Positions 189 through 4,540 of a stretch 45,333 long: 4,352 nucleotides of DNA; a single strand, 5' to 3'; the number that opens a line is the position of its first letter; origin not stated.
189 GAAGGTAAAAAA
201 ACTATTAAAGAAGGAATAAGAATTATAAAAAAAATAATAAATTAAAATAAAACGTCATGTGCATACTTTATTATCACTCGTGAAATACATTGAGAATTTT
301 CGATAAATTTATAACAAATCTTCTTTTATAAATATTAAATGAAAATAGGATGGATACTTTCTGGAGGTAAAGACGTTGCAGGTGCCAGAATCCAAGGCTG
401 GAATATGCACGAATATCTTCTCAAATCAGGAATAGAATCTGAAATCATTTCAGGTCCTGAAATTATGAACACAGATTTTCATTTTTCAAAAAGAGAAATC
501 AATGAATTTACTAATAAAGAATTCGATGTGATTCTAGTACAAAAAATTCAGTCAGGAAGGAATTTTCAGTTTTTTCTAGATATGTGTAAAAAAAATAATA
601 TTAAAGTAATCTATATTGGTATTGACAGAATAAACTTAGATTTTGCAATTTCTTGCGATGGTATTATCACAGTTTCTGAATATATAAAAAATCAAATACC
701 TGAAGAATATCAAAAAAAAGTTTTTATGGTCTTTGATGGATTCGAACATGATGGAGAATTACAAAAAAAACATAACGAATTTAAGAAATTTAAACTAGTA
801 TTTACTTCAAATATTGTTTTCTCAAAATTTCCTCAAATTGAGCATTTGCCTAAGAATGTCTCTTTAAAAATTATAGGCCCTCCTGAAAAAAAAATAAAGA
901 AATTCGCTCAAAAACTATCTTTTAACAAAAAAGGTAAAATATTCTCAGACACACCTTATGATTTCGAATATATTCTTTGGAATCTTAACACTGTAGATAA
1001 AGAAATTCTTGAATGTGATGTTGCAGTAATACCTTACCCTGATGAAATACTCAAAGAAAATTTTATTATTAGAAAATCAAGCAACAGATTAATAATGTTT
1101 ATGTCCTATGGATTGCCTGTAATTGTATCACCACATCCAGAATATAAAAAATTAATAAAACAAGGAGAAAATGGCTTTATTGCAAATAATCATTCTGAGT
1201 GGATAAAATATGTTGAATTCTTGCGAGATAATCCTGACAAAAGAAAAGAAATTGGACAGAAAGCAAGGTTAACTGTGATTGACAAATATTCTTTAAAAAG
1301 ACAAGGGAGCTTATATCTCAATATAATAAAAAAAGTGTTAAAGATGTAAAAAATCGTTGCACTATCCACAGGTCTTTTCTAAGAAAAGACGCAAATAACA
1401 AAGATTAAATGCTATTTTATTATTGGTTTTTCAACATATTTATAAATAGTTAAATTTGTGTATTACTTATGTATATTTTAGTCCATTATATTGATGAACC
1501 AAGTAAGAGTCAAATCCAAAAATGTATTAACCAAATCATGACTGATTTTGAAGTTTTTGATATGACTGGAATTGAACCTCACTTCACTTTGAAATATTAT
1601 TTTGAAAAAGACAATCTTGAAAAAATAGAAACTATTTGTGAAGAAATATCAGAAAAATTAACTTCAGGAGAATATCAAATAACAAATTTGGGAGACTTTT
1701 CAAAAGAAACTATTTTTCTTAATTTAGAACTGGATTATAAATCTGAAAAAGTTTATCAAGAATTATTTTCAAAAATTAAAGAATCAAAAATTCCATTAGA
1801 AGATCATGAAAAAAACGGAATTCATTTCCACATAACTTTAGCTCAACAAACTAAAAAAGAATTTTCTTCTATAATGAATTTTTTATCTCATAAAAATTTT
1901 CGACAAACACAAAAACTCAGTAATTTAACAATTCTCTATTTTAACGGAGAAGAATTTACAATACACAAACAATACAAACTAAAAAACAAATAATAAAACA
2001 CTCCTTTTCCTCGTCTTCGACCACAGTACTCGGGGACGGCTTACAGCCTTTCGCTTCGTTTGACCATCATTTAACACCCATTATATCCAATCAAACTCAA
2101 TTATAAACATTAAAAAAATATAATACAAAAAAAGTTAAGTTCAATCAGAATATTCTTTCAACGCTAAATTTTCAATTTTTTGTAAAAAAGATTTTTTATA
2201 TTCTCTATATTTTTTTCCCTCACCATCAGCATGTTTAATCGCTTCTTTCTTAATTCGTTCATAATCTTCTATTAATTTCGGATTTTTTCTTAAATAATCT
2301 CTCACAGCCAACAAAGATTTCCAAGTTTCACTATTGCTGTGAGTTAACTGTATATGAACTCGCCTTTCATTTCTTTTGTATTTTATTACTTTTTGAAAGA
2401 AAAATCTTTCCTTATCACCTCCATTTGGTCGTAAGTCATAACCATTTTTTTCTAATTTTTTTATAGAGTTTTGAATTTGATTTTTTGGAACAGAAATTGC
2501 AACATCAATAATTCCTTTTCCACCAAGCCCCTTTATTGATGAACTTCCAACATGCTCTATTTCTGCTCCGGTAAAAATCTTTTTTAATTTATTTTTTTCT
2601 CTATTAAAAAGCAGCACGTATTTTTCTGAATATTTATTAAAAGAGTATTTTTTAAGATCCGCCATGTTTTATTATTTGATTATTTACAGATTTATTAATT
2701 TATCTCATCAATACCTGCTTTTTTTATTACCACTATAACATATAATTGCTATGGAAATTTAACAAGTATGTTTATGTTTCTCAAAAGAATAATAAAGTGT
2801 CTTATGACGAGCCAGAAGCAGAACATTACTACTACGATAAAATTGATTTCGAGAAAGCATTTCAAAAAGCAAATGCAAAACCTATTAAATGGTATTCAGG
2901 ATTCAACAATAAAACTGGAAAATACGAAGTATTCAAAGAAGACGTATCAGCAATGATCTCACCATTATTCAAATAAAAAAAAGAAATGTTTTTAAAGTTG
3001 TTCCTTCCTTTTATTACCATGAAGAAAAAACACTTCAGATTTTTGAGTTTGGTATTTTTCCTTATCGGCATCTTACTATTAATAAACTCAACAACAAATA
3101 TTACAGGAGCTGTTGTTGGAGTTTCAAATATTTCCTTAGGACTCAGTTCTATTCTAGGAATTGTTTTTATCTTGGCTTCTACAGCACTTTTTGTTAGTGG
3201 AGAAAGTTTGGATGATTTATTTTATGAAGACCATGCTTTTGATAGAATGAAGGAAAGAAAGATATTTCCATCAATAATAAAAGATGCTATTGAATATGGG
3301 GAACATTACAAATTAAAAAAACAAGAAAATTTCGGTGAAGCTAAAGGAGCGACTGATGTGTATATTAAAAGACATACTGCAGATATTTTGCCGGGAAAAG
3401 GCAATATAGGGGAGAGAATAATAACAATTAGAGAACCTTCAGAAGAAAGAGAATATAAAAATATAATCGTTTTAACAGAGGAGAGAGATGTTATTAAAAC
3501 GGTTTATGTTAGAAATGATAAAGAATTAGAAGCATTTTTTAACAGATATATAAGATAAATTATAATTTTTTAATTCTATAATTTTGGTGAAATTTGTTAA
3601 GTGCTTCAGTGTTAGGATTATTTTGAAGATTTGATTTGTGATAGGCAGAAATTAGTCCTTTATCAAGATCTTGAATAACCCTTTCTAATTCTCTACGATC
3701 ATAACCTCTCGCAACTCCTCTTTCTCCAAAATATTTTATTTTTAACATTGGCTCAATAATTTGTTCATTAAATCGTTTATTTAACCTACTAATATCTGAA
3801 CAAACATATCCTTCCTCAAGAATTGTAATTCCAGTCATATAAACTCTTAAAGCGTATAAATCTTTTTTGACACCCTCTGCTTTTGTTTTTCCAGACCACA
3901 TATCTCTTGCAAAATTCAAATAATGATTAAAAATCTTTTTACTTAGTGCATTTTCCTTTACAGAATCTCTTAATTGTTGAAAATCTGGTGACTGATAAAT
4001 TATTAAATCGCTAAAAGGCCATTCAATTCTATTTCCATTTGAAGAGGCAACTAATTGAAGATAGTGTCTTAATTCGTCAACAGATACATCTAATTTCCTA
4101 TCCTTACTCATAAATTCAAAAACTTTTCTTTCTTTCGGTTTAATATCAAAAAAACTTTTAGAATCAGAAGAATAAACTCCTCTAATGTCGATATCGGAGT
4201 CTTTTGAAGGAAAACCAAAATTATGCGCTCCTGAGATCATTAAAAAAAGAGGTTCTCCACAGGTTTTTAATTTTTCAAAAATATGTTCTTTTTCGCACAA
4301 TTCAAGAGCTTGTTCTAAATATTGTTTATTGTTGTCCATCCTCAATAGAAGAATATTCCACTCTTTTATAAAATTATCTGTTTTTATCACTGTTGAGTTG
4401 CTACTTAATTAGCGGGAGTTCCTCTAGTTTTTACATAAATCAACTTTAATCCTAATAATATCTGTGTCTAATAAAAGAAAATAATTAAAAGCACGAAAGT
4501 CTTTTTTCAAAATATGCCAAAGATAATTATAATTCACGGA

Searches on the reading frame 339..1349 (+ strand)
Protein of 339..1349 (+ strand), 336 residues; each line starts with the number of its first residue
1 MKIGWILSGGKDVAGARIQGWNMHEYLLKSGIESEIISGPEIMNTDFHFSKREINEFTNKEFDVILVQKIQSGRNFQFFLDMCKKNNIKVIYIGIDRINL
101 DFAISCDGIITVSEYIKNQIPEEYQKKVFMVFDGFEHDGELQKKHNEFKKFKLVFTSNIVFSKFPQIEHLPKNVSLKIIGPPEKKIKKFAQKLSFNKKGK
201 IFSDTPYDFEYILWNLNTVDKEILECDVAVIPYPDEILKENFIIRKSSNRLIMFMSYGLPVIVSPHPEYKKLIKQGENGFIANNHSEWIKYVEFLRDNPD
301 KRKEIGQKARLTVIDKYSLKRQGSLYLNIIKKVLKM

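Call 74: search_protein_families(library=pfam, proteins=[window:339-1349:+], max_evalue=0.001)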
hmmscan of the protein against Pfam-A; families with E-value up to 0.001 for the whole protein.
window:339-1349:+ (336 aa): 3 families
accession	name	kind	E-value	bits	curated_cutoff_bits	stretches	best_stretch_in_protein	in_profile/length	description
PF00534.26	Glycos_transf_1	-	5.7e-09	36.2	26.4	1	171-310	45-170/172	Glycosyl transferases group 1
PF13524.12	Glyco_trans_1_2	-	3.1e-08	34.1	25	1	246-321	62-137/144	Glycosyl transferase-like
PF13692.12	Glyco_trans_1_4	-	8.9e-07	29.7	27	1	162-293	22-137/142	Glycosyl transferases group 1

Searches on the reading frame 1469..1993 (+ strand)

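Call 74: search_protein_families(library=pfam, proteins=[window:1469-1993:+], max_evalue=0.001)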
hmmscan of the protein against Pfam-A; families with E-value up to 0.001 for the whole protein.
window:1469-1993:+ (174 aa): 2 families
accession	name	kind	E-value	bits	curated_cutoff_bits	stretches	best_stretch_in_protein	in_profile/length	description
PF13563.12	2_5_RNA_ligase2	-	3.6e-10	40.5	27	1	33-157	22-147/152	2'-5' RNA ligase superfamily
PF02834.22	LigT_PEase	-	0.00091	19.8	23.3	0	33-78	31-78/87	LigT like Phosphoesterase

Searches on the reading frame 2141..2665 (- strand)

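Call 74: search_protein_families(library=pfam, proteins=[window:2141-2665:-], max_evalue=0.001)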
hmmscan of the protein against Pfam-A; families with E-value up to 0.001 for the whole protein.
window:2141-2665:- (174 aa): 1 family
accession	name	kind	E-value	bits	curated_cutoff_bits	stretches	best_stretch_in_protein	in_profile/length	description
PF04229.20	GrpB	-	1.9e-34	119.6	25.5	1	11-165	6-157/159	GrpB protein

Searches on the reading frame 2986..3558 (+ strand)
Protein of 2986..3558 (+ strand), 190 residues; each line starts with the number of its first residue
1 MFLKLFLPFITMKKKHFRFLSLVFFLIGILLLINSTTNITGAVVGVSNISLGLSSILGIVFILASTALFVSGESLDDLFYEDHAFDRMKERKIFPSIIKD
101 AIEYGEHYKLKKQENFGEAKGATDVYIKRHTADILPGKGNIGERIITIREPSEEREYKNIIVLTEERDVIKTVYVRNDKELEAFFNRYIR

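Call 74: search_protein_families(library=pfam, proteins=[window:2986-3558:+], max_evalue=0.001)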
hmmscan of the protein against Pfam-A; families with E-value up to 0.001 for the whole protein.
window:2986-3558:+ (190 aa): 1 family
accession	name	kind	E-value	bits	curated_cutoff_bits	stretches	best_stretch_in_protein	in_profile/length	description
PF14076.12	DUF4258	-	0.00021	21.9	25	1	81-144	2-27/71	Domain of unknown function (DUF4258)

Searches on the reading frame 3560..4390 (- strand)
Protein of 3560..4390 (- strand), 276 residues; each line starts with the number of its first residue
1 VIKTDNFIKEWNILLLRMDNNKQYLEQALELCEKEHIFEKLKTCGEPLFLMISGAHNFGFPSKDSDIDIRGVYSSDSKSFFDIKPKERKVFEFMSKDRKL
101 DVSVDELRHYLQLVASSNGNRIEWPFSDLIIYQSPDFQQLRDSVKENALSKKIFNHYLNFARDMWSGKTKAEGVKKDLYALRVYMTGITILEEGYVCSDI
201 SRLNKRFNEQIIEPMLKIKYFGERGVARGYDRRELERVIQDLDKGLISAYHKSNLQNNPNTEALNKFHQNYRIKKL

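Call 74: search_protein_families(library=pfam, proteins=[window:3560-4390:-], max_evalue=0.001)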
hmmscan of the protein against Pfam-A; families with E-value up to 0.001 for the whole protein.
window:3560-4390:- (276 aa): 1 family
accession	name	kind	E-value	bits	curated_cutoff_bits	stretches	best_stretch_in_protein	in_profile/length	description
PF10127.15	RlaP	-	1.3e-28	100.8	23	1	38-267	18-246/249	RNA repair pathway DNA polymerase beta family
